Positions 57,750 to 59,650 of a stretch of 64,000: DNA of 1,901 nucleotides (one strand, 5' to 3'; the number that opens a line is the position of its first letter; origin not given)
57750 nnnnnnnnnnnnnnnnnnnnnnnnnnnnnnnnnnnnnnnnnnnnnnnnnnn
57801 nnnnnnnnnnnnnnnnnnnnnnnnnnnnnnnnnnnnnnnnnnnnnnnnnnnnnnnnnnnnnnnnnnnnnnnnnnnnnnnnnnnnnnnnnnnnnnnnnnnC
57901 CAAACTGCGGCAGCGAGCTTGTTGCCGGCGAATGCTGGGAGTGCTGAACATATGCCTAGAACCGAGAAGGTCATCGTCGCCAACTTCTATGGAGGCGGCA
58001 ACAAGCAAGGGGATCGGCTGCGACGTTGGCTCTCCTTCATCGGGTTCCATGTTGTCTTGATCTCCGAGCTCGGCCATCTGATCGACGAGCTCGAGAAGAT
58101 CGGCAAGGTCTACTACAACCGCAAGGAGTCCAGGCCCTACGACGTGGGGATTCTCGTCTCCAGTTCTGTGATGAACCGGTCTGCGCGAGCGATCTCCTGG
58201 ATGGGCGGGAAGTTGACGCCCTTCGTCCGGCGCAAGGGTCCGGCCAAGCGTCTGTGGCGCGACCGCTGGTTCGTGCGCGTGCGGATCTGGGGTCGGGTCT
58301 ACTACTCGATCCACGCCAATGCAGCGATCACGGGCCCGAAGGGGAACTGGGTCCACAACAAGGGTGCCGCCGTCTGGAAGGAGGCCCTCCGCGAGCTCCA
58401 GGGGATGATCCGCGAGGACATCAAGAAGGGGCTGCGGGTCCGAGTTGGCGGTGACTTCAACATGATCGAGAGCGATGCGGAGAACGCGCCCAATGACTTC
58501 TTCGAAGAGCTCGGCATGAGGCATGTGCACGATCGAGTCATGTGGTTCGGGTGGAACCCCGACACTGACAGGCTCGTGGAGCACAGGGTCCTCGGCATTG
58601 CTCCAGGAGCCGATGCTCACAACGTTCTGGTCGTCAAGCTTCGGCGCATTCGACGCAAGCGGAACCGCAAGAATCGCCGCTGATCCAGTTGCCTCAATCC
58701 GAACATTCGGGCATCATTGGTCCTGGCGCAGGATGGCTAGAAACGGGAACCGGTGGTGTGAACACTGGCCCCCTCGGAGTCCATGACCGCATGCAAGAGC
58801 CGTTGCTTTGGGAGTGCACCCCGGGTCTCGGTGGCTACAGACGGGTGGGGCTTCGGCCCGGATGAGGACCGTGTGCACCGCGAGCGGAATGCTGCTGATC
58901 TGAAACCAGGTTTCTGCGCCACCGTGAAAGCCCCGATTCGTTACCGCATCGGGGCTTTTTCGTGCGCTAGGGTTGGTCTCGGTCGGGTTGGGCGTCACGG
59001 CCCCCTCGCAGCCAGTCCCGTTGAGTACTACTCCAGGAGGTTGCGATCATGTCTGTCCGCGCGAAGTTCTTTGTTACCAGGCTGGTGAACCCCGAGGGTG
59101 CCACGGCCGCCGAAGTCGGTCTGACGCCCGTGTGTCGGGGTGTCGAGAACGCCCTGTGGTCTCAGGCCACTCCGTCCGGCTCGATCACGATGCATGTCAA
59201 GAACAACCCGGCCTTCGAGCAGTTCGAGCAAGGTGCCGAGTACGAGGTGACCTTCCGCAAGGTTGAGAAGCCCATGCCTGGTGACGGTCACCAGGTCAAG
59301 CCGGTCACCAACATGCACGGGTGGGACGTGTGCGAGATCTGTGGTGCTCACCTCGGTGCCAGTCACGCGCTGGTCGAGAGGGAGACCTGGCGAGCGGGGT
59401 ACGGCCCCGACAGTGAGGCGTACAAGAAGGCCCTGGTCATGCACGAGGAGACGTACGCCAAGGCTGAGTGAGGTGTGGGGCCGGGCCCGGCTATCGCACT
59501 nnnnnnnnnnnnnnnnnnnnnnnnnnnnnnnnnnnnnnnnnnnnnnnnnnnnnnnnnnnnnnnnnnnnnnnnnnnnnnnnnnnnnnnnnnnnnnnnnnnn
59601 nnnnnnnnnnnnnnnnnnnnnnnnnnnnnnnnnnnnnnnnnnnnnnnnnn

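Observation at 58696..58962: Stand-alone transcription unit: promoter motif, ~220 nt with no ORF, then the window's only canonical U-tract terminator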

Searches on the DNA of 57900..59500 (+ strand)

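Call 6: search_rna_families(source=window, start=58500, end=59150, threshold=evalue, max_evalue=10, show_alignments=3)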
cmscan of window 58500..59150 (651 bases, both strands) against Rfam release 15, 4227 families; matches with E-value up to 10: 5.
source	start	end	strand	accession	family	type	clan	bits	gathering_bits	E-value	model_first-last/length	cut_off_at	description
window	58675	58728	+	RF00285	snoZ6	Gene; snRNA; snoRNA; CD-box;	-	21.5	35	0.02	1-91/91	no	Z6 small nucleolar RNA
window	58923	58962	+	RF02495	ohsC_RNA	Gene; antitoxin;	-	19.1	50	3.1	37-75/77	no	Oppression of Hydrophobic ORF by sRNA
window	58927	58958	+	RF00262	sar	Gene; antisense;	-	17.1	43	1.5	33-64/68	no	sar RNA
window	58908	58963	+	RF02399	NsiR1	Gene; sRNA;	-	15.3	39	2.8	1-60/60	no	Nitrogen stress-induced RNA 1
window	58910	58974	+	RF04018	mir-5316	Gene; miRNA;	-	14.3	70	6.3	1-89/89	no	mir-5316 microRNA precursor family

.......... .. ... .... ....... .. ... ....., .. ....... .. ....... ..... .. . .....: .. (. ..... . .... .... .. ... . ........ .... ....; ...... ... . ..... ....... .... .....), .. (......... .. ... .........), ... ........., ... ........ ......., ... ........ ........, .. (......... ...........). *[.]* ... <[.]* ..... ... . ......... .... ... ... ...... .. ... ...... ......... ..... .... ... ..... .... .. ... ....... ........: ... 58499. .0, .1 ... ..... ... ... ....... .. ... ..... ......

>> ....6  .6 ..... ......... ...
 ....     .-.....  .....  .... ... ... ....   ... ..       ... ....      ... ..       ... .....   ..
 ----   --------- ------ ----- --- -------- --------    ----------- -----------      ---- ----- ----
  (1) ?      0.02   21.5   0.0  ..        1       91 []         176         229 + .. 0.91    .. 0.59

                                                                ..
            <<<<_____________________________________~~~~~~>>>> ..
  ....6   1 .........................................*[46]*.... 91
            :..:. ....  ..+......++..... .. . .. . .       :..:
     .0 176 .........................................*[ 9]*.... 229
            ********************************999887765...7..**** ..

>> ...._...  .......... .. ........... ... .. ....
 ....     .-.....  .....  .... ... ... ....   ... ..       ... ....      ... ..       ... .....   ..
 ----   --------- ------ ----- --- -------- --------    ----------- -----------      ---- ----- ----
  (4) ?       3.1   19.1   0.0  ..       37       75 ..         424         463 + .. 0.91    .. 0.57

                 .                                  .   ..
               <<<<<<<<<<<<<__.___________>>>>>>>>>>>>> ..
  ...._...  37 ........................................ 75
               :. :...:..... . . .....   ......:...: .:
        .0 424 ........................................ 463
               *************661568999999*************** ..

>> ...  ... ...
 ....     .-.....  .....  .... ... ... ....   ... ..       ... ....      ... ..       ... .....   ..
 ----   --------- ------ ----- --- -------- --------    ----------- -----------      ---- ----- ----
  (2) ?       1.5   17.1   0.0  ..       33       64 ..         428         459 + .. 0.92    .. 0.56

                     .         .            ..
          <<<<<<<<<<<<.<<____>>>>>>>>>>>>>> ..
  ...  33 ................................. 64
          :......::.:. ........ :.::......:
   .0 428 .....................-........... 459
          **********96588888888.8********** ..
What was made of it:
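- On Any described RNA family (Rfam 15, 4227 models): A permissive scan of 58500-59150 (E up to 10) gives only sub-threshold matches, most of them to the terminator hairpin (ohsC, sar, NsiR1), plus a spurious snoZ6 match (call 6).
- On Hammerhead ribozyme and box C/D kink-turn (considered because of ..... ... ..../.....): No Rfam ribozyme matched (call 6).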

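Call 7: search_dna_similar(query=window:57900-59500:+, collection=phages, mode=near, max_rows=30)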
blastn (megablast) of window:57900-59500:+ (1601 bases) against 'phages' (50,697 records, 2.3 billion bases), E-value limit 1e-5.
No match.

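Call 8: search_dna_similar(query=window:58600-59500:+, collection=phages, mode=distant, max_rows=30)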
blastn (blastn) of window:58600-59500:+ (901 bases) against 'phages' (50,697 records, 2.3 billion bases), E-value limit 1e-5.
Records with a match: 1; places in all: 1; records where one place covers at least 80% of the query: 0.
Best place of each record, by identity: 90-95% 1.
By first word of the organism name: Pseudanabaena 1.
By host as written in the record: Pseudanabaena sp. 1.
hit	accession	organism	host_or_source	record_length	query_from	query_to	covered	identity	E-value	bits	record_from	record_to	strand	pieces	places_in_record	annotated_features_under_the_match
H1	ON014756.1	Pseudanabaena phage Pam4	Pseudanabaena sp.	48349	382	423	5%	90.5%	3e-6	59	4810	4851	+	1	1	none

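Call 35: get_annotated_region(hit=H1, flank=1500)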
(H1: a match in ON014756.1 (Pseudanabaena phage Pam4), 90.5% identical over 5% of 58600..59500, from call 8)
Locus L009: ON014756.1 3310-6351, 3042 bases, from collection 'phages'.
description: Pseudanabaena phage Pam4, complete genome.
organism: Pseudanabaena phage Pam4 (NCBI taxid 2936520)
taxonomy: Viruses; Duplodnaviria; Heunggongvirae; Uroviricota; Caudoviricetes
host: Pseudanabaena sp.; source: water samples from the Lake Chaohu; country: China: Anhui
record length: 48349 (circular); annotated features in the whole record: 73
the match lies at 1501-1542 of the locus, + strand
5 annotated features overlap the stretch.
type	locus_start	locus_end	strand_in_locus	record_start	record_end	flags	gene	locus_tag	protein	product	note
CDS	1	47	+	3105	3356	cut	-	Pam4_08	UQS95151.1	two-component response regulator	Two-component response regulator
CDS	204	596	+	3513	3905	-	-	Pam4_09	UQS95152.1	hypothetical protein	-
CDS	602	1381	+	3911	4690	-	-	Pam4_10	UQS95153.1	hypothetical protein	-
CDS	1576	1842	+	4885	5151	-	-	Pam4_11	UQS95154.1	hypothetical protein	-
CDS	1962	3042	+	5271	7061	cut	-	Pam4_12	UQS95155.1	portal protein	Portal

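Call 79: search_rna_families(sources=[L002, L003, L005, L006, L008, L010, L011, L012], threshold=gathering)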
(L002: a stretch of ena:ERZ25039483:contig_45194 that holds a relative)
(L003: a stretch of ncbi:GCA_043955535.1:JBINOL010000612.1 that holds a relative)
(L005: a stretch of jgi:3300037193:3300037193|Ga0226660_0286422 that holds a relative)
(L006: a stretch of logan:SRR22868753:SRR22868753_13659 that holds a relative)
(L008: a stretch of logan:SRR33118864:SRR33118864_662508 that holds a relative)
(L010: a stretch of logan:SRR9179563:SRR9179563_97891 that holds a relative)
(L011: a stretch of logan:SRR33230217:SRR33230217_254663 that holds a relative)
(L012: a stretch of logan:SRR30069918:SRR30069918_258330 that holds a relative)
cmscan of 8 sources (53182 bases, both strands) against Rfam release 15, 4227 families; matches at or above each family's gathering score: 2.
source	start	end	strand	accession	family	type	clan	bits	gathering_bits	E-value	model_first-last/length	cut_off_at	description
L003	3839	3910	+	RF00005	tRNA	Gene; tRNA;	CL00001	60.3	29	1.2e-10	1-71/71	no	tRNA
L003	3756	3829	+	RF00005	tRNA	Gene; tRNA;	CL00001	49.5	29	1.1e-07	1-71/71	no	tRNA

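Call 80: search_rna_families(source=L010, start=1950, end=2500, threshold=evalue, max_evalue=10)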
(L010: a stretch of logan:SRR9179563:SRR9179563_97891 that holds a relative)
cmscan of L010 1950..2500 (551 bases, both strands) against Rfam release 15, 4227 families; matches with E-value up to 10: 14.
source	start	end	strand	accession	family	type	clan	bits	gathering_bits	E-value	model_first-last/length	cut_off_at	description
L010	2070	2105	+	RF02273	FsrA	Gene;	-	25.5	80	0.0046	48-83/83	no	FsrA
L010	2374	2414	-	RF01527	CrfA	Gene; sRNA;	-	22.8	38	0.061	85-127/136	no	Caulobacter sRNA CrfA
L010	2376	2413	-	RF01812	Pxr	Gene; sRNA;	-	21.6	80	0.15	64-101/109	no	Pxr regulatory sRNA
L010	2075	2106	-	RF02273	FsrA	Gene;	-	20.3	80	0.084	52-83/83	no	FsrA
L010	2037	2112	+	RF01772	rnk_pseudo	Cis-reg; leader;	-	19.8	55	0.7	1-108/108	no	Pseudomonas rnk leader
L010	2075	2105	-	RF00506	Thr_leader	Cis-reg; leader;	-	18.5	55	0.62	83-113/118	no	Threonine operon leader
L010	2010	2110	+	RF00506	Thr_leader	Cis-reg; leader;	-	18.2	55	0.72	1-118/118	no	Threonine operon leader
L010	2056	2146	-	RF02621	BSnc120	Gene; sRNA;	-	17.7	114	0.42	1-88/88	no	Brucella sRNA 120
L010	2002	2102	+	RF01529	CC3552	Gene; sRNA;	-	15.8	50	4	1-106/106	no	Cauldobacter sRNA CC3552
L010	2376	2408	-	RF02690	BTH_s1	Gene; sRNA;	-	15.7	74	0.21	41-73/205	no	Burkholderia sRNA 1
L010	2374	2442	+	RF00194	Rubella_3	Cis-reg;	-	15.2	35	2.9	1-68/68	no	Rubella virus 3' cis-acting element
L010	2066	2120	-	RF02067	STnc310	Gene; sRNA;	-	13.9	40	8.6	1-61/61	no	Salmonella enterica sRNA STnc310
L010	2372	2409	+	RF01519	CC0196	Gene; sRNA;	-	13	35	2.8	28-58/58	no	Caulobacter sRNA CC0196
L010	2136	2212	+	RF02246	Six3os1_1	Gene; lncRNA;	-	12.5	50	3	1-87/87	no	Six3os1 conserved region 1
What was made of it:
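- Closest known: Riboswitch or attenuator leaders, and processive-antitermination RNAs. Different: No ligand or conserved expression platform is known, and no Rfam riboswitch matched (calls 6, 80).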

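Call 81: search_rna_families(source=L002, start=3650, end=4000, threshold=evalue, max_evalue=10)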
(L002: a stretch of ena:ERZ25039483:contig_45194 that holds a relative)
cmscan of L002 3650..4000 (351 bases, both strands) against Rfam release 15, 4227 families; matches with E-value up to 10: 2.
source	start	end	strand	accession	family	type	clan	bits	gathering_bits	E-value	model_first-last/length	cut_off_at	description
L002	3857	3899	-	RF01791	F6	Gene; sRNA;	-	29.4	46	0.0019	1-57/57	no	F6 TB sRNA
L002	3857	3899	+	RF01791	F6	Gene; sRNA;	-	27.4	46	0.0057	1-57/57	no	F6 TB sRNA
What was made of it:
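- On Any described RNA family (Rfam 15, 4227 models): The relatives L002, L006, L008 and L010 also have none (calls 79-81).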

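Call 84: search_with_rna_model(model_id=R1, sources=[L010, L002, L003, L005, L011, L012, L018, L019, L020, L023, L024, L025, L042, L043, L055, L056], max_evalue=10, show_alignments=4)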
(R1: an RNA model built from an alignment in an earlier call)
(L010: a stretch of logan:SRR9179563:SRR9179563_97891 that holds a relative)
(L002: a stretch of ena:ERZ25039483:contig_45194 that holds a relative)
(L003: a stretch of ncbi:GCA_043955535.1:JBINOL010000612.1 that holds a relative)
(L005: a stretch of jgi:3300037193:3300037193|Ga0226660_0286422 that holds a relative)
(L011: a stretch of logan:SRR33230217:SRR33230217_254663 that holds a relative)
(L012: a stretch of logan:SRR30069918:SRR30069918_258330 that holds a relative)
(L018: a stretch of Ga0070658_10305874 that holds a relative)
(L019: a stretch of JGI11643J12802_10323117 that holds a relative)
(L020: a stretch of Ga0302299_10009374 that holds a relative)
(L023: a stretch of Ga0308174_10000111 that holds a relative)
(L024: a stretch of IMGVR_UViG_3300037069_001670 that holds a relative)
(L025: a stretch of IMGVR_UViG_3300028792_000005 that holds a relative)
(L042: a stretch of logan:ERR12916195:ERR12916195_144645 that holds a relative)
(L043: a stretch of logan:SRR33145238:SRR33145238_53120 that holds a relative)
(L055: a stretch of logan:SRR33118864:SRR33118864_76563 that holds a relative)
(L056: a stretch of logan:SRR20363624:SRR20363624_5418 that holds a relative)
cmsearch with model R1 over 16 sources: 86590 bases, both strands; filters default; matches with E-value up to 10: 3.
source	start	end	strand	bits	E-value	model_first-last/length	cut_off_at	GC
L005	2099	2153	+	15.7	0.38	1-86/86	no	0.75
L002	1827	1867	-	12.2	2.5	1-86/86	no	0.71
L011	205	245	-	9.6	9.8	36-76/86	no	0.63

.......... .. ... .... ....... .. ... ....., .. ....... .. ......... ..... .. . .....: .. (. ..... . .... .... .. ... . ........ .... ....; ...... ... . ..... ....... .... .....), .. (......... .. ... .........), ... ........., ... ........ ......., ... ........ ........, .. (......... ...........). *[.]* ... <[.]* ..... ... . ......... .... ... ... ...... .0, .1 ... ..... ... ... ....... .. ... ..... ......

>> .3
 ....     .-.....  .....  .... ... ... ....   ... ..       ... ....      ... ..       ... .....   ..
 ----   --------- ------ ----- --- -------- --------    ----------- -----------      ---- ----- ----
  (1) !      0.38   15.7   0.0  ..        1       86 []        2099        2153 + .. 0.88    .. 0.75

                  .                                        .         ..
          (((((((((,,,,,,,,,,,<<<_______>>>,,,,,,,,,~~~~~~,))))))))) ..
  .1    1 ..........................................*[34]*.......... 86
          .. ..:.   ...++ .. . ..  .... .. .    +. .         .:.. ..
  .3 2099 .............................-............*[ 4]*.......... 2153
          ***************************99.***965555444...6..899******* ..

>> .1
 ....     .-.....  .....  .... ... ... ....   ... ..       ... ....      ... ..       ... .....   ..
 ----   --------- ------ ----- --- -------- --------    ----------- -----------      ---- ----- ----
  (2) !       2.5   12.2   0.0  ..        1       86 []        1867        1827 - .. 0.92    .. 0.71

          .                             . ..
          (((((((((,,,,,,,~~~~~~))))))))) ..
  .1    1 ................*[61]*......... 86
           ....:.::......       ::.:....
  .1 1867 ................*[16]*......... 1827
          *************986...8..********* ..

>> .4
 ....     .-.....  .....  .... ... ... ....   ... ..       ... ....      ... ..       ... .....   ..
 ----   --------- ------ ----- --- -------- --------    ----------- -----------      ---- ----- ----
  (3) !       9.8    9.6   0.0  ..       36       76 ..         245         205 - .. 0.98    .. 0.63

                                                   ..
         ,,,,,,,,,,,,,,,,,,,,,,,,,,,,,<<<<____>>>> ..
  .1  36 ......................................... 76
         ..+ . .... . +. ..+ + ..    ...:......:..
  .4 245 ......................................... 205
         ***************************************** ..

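Call 85: search_with_rna_model(model_id=R1, source=L010, filters=off, max_evalue=10, show_alignments=4)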
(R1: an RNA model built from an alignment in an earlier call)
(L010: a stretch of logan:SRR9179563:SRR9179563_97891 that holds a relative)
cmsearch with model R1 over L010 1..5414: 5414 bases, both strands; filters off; matches with E-value up to 10: 19.
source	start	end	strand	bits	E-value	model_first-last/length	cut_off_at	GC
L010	2378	2406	-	10.1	0.47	1-86/86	no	0.76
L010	2378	2406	+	9.7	0.59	1-86/86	no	0.76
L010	2078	2102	+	8.2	1.3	1-86/86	no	0.72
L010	2078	2102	-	8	1.5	1-86/86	no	0.72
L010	1211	1256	+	7.6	1.8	1-86/86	no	0.67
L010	1991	2047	+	7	2.5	1-86/86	no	0.67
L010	814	830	+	6.4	3.4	1-86/86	no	0.71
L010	5344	5369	-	6.3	3.7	1-86/86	no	0.73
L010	4382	4431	-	6.1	4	1-86/86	no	0.54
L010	5344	5369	+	6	4.1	1-86/86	no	0.73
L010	3487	3566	+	5.9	4.6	1-86/86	no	0.61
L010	1899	1972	+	5.7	5.1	1-86/86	no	0.62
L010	3623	3653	-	5.2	6.6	1-86/86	no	0.68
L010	2342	2355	+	5.1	7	62-76/86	no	0.57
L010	3294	3324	+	4.9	7.5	1-86/86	no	0.68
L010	4212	4235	+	4.6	8.9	1-86/86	no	0.62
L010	3294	3324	-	4.6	8.9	1-86/86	no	0.68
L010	814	830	-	4.5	9.6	1-86/86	no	0.71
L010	2913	2965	-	4.5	9.6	1-86/86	no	0.68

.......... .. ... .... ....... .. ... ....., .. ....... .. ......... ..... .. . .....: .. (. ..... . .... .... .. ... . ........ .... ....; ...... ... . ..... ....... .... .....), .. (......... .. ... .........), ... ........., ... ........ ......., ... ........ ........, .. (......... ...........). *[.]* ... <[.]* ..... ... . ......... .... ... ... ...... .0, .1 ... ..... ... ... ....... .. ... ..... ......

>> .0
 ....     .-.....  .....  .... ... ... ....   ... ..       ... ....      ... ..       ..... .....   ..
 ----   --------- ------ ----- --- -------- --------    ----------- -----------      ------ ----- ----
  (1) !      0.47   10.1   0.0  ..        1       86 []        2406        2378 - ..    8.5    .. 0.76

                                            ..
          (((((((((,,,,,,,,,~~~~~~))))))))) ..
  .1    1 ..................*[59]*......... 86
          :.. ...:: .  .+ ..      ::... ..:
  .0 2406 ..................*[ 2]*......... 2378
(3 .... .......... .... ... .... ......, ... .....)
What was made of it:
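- The link to the L010 units is not statistically supported (7 bits, E 2.5; call 85).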

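Call 88: build_rna_model(alignment_id=A5, structure=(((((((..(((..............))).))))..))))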
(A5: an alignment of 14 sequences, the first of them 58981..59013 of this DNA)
Model R2 built from alignment A5 (14 sequences, 39 columns); structure: as given.
model positions 31; base pairs 10; branch points 0; effective number of sequences 14; information 1.334 bits per position. Calibrated on 0.2 Mb of random sequence (short: E-values are rough).
structure used (alignment columns):
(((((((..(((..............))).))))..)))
